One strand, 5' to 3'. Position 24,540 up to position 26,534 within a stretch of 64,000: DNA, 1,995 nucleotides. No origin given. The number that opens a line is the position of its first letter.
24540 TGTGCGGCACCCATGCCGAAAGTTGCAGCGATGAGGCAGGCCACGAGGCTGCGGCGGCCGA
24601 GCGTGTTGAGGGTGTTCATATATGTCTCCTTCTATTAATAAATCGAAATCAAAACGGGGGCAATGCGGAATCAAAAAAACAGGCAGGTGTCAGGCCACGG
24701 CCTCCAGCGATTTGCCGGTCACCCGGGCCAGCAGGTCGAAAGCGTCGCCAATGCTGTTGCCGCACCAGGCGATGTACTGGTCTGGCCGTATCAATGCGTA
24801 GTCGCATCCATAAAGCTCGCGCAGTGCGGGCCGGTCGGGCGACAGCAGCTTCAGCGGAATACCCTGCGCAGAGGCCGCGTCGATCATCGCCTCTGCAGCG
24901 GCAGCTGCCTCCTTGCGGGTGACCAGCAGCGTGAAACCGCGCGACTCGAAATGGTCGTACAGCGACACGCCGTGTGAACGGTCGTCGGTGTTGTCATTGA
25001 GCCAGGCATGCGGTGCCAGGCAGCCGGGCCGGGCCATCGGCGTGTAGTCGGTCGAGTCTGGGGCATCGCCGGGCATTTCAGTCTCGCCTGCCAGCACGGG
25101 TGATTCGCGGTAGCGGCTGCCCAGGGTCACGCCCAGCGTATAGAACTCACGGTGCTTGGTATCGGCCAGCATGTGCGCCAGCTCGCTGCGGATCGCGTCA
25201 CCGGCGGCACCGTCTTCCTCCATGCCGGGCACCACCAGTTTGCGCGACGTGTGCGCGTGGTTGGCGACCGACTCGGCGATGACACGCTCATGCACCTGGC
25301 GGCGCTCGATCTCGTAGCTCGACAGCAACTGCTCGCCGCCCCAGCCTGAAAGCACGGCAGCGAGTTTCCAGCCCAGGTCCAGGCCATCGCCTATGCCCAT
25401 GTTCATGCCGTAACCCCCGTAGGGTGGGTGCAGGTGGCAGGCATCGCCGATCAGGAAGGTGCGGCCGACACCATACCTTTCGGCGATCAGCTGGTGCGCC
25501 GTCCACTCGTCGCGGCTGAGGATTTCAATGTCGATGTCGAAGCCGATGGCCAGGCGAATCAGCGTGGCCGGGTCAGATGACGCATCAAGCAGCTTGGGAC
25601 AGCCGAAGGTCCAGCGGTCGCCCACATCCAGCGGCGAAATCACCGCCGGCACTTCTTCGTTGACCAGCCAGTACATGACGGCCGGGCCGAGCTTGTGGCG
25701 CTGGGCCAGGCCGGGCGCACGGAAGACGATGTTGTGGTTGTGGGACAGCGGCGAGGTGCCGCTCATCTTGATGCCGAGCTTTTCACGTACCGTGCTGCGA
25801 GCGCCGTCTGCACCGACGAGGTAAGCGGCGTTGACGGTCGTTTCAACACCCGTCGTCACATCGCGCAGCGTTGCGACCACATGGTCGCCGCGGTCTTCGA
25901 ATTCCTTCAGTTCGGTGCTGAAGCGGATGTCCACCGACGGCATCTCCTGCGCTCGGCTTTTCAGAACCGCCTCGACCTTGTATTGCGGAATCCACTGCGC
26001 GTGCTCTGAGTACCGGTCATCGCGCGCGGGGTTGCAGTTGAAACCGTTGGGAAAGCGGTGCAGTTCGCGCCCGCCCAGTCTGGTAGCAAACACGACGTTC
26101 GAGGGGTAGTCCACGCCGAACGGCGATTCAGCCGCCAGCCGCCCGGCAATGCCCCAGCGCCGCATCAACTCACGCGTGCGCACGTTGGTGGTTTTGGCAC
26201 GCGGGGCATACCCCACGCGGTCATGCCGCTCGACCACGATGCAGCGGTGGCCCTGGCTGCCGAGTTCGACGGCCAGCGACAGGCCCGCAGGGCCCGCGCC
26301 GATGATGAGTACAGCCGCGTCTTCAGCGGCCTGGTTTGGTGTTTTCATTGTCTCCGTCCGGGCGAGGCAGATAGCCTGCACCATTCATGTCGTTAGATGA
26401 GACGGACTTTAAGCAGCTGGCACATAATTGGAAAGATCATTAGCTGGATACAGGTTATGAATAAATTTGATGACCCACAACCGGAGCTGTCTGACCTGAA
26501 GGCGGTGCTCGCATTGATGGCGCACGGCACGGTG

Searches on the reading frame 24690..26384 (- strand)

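Call 35: search_protein_families(library=pfam, proteins=[window:24690-26384:-], max_evalue=0.00001)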
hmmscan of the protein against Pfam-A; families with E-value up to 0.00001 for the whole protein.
window:24690-26384:- (564 aa): 6 families
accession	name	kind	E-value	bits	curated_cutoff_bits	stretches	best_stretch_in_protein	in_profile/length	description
PF01494.25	FAD_binding_3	-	6.1e-79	266.2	22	1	23-371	2-348/349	FAD binding domain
PF21274.3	Rng_hyd_C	-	5.9e-11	43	27.5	1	452-546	3-91/107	Aromatic-ring hydroxylase, C-terminal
PF07992.20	Pyr_redox_2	-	3.2e-08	33.8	26.1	0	25-57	3-177/291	Pyridine nucleotide-disulphide oxidoreductase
PF01266.30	DAO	-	5.7e-08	33.1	27.9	1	25-59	2-36/353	FAD dependent oxidoreductase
PF13450.12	NAD_binding_8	-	2.5e-07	31.3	21.9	1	27-58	1-32/68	NAD(P)-binding Rossmann-like domain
PF00890.30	FAD_binding_2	-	5.9e-07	29.5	20.4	0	25-58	2-35/414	FAD binding domain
